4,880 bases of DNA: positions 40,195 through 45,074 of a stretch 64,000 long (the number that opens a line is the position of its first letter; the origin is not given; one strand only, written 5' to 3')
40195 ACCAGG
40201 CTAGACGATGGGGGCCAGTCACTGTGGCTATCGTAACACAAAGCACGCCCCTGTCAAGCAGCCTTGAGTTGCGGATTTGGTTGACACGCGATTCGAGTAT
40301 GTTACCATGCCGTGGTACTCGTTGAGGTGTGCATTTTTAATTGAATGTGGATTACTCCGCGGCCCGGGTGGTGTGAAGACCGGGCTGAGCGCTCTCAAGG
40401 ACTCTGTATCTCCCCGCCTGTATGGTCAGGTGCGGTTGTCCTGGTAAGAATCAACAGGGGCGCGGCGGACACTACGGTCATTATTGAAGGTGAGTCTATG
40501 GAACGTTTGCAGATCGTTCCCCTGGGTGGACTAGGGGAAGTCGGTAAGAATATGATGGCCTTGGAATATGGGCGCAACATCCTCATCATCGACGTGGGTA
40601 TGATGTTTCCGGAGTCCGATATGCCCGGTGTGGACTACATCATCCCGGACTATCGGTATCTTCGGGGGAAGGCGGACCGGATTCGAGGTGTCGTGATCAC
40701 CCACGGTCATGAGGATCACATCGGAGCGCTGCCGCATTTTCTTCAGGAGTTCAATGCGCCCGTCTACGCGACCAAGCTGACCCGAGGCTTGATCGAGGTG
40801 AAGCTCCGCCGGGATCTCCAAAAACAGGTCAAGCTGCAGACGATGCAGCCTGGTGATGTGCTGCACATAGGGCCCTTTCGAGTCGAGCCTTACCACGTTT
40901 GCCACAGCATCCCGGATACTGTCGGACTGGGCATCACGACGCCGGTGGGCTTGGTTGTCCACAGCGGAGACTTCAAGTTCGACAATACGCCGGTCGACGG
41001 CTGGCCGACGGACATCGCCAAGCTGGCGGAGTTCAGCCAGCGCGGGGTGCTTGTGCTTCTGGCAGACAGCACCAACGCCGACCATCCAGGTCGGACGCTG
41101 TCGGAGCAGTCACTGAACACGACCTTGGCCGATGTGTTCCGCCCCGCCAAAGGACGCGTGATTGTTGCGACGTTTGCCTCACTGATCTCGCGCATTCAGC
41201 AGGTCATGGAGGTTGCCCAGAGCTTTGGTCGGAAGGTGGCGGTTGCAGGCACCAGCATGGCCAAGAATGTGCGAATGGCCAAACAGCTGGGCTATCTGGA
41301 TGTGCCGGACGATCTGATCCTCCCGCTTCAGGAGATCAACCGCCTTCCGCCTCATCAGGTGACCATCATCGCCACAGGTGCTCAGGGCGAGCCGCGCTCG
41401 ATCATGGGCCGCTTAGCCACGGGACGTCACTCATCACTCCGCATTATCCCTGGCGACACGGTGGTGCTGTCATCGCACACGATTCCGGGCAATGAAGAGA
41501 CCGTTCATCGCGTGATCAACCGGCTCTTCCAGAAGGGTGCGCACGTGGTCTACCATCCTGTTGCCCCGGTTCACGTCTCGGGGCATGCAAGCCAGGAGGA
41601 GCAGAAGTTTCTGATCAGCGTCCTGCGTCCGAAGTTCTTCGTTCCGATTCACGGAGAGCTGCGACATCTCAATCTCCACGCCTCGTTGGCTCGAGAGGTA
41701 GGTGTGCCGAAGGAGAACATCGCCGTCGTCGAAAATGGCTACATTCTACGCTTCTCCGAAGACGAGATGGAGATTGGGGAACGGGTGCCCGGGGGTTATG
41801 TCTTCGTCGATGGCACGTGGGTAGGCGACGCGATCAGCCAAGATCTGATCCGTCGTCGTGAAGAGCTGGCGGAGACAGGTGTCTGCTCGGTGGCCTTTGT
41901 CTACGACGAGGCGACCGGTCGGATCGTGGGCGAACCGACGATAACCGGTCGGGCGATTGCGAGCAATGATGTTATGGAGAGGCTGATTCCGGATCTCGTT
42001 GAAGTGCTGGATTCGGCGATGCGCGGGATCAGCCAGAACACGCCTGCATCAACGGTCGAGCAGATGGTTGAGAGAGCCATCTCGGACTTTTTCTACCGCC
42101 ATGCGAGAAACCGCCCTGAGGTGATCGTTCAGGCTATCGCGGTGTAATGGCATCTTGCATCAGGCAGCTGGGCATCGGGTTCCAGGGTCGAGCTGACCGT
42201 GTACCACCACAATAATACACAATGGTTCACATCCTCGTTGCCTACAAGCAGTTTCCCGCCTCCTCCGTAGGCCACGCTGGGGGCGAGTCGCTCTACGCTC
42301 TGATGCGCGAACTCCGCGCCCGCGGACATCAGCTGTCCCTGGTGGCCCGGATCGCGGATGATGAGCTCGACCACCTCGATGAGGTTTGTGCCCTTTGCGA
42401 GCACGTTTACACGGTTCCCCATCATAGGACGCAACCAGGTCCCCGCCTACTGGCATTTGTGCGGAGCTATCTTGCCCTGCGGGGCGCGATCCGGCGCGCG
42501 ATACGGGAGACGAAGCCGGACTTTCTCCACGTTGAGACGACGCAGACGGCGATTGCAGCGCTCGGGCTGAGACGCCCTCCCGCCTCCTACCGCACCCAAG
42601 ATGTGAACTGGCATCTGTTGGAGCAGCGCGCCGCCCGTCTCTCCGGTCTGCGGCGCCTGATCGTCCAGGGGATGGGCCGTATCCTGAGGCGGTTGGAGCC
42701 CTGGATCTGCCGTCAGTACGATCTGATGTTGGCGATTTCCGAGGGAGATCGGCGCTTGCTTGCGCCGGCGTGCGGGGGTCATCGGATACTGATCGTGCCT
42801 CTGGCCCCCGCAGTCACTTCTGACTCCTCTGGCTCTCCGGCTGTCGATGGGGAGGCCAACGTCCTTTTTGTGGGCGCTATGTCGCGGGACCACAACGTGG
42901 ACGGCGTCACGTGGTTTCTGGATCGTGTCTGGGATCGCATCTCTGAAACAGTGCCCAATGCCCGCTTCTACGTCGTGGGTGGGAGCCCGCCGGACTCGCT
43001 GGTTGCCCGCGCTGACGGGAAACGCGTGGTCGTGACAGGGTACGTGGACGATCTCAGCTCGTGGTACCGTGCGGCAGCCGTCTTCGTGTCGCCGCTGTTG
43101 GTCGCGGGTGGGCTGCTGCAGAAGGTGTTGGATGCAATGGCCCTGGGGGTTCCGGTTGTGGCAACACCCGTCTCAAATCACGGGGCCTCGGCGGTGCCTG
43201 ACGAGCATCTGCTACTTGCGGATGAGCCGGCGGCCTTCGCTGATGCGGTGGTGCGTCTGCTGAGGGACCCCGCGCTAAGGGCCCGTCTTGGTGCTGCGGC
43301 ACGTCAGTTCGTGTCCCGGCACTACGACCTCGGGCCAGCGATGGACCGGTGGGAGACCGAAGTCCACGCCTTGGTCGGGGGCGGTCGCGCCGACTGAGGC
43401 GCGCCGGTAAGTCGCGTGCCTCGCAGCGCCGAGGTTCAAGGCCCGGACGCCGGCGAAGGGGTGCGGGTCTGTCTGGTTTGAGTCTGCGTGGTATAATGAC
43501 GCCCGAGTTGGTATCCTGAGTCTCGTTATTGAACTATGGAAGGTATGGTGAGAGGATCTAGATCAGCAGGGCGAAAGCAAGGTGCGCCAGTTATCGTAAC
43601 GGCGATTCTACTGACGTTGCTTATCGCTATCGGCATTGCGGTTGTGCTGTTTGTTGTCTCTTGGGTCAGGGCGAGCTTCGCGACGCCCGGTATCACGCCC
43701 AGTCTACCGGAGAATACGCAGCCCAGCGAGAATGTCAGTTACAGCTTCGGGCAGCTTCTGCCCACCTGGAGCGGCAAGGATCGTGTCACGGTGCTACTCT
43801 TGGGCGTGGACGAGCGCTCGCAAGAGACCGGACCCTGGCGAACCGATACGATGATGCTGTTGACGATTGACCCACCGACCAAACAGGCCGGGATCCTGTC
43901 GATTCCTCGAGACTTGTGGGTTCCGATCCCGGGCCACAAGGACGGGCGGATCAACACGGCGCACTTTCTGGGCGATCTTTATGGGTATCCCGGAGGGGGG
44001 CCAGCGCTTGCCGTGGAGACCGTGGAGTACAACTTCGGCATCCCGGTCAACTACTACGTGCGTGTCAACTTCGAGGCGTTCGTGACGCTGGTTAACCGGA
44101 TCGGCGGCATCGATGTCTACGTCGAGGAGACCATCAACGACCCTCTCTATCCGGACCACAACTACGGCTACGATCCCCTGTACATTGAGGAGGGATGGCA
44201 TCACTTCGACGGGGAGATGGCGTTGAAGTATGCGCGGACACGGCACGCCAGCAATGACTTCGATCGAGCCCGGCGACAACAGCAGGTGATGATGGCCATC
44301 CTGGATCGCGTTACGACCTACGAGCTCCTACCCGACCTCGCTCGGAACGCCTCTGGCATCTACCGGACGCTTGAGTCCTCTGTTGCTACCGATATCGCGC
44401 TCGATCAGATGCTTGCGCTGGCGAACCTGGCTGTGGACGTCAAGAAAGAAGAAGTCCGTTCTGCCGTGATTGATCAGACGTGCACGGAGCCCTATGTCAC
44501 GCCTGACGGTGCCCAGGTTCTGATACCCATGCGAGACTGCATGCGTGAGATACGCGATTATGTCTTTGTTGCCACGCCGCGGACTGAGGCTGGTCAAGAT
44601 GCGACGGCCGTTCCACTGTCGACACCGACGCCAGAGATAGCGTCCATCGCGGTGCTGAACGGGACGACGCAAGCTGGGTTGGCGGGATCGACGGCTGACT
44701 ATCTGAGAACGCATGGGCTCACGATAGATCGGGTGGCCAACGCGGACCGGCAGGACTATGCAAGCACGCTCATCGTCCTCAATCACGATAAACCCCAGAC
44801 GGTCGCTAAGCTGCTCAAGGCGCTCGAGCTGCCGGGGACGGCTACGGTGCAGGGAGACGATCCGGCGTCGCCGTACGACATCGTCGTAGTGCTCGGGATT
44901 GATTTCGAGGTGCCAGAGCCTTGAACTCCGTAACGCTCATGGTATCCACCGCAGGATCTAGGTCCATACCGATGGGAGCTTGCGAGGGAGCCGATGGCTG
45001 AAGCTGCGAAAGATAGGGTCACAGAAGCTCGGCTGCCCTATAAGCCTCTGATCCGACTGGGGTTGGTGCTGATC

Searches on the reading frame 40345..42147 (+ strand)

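Call 5: search_protein_families(library=pfam, proteins=[window:40345-42147:+], max_evalue=0.01)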
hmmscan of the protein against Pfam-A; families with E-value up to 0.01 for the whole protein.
window:40345-42147:+ (600 aa): 5 families
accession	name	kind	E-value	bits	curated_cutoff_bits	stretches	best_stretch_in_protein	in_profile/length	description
PF22505.1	RNase_J_b_CASP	-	8.9e-47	158.4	27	1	269-394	1-126/126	Ribonuclease J, beta-CASP domain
PF00753.33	Lactamase_B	-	1.6e-12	48.2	22.7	1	65-221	3-161/196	Metallo-beta-lactamase superfamily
PF17770.6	RNase_J_C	-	1.6e-10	42.3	23.8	1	502-595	2-97/102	Ribonuclease J C-terminal domain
PF12706.13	Lactamase_B_2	-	2.7e-10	40.6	27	1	107-211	25-144/200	Beta-lactamase superfamily domain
PF07521.17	RMMBL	-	3.3e-09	37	21.6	1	401-454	4-58/63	Zn-dependent metallo-hydrolase RNA specificity domain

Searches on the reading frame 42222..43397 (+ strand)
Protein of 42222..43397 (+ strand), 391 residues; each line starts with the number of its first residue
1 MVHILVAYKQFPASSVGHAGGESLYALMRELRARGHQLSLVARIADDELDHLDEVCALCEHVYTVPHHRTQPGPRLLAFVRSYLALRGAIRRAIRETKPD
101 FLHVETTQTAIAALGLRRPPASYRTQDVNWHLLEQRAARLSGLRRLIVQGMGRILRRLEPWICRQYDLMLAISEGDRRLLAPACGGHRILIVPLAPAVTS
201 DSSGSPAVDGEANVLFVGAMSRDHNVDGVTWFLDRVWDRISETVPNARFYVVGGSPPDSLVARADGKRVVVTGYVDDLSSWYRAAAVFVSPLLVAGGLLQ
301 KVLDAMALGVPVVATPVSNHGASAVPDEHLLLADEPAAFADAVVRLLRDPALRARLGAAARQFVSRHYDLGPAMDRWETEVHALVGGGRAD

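Call 5: search_protein_families(library=pfam, proteins=[window:42222-43397:+], max_evalue=0.01)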
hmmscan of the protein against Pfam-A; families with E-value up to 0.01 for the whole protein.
window:42222-43397:+ (391 aa): 5 families
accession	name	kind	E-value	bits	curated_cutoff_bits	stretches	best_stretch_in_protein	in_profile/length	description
PF13692.12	Glyco_trans_1_4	-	9.5e-31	107.4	27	1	213-349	3-142/142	Glycosyl transferases group 1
PF00534.26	Glycos_transf_1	-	3.6e-15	56.4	26.4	1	207-362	11-171/172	Glycosyl transferases group 1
PF13439.12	Glyco_transf_4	-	3.5e-12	47.1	28.5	1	23-193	7-163/170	Glycosyltransferase Family 4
PF13524.12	Glyco_trans_1_2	-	1.6e-11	44.8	25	1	243-371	12-136/144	Glycosyl transferase-like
PF13579.12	Glyco_trans_4_4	-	2e-10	41.7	29.7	1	23-193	6-156/158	Glycosyl transferase 4-like domain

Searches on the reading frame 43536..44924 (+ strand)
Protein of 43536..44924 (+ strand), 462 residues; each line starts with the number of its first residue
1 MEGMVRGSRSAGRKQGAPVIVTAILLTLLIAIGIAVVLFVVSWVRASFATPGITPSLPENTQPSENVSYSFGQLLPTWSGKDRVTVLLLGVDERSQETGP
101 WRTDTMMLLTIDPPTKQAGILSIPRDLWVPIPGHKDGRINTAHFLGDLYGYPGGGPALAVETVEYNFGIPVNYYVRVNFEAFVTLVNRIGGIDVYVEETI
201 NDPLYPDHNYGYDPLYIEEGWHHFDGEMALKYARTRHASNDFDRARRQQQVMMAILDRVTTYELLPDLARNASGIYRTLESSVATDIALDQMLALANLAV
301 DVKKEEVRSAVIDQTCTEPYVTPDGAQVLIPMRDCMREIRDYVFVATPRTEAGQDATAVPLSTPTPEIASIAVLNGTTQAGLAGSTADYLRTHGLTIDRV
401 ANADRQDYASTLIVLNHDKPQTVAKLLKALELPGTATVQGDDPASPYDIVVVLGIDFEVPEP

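Call 64: search_protein_families(library=pfam, proteins=[window:43536-44924:+], max_evalue=0.00001)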
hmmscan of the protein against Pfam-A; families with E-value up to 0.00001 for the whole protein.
window:43536-44924:+ (462 aa): 2 families
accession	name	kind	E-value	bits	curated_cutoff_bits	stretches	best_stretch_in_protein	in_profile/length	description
PF03816.19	LytR_cpsA_psr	-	6.9e-43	146.8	24.6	1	102-259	1-148/150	LytR_cpsA_psr family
PF13399.11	LytR_C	-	7.9e-14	52.8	22.2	1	370-457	3-86/86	LytR cell envelope-related transcriptional attenuator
